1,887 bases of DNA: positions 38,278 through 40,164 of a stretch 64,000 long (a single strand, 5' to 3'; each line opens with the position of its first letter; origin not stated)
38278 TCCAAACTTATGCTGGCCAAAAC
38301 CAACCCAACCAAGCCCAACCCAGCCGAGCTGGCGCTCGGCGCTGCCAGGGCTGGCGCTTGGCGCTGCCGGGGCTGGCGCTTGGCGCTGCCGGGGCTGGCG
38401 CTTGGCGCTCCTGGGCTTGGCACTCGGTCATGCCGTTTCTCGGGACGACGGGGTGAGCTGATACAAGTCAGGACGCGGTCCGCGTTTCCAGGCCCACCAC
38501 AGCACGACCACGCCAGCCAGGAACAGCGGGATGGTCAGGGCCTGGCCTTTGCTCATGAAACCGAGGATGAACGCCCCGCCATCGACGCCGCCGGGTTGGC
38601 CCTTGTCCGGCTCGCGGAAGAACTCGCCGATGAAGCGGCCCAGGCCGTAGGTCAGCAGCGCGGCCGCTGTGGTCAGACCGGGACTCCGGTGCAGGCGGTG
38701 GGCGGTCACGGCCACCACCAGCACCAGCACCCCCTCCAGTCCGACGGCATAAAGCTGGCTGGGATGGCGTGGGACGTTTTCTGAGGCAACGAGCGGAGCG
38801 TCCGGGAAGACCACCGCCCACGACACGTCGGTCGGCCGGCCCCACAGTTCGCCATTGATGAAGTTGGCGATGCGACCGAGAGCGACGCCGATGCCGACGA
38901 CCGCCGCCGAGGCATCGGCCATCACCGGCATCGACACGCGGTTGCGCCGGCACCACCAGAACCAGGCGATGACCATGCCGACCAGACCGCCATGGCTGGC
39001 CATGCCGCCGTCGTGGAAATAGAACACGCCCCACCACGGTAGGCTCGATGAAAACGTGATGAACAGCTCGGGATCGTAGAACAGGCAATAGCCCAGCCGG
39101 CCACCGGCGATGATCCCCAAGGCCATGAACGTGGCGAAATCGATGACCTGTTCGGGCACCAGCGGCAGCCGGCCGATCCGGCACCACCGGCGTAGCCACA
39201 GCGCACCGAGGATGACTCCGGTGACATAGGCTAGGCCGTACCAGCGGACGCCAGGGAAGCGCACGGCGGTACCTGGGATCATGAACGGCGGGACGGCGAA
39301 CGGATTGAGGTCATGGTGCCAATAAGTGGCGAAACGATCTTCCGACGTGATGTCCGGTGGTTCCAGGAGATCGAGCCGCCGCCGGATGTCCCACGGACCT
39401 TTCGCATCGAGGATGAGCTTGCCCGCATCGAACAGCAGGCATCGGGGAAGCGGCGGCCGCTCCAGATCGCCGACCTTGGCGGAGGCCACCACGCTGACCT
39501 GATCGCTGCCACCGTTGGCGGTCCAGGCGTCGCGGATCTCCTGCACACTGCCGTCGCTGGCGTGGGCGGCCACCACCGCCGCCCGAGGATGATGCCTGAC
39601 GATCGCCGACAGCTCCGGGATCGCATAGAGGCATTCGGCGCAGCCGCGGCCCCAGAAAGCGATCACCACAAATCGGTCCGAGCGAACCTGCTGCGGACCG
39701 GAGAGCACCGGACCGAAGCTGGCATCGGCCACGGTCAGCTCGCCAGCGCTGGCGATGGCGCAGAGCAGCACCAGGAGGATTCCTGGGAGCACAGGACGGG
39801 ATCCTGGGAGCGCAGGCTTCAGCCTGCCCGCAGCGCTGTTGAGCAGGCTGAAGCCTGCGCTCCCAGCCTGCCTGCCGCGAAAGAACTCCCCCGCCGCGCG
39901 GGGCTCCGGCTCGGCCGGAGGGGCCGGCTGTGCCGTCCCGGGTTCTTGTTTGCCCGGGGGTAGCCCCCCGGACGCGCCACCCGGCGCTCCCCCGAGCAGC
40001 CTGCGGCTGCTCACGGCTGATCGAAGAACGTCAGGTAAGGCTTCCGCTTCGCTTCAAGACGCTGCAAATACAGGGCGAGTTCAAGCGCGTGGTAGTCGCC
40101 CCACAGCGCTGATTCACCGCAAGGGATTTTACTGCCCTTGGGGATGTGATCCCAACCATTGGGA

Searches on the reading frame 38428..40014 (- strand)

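Call 59: search_protein_families(library=pfam, proteins=[window:38428-40014:-], max_evalue=0.001)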
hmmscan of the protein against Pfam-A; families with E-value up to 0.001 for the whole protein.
window:38428-40014:- (528 aa): 1 family
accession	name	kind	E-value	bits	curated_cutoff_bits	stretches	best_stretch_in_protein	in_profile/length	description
PF01790.23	LGT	-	7.1e-59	199.5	24.9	1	255-507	10-240/240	Prolipoprotein diacylglyceryl transferase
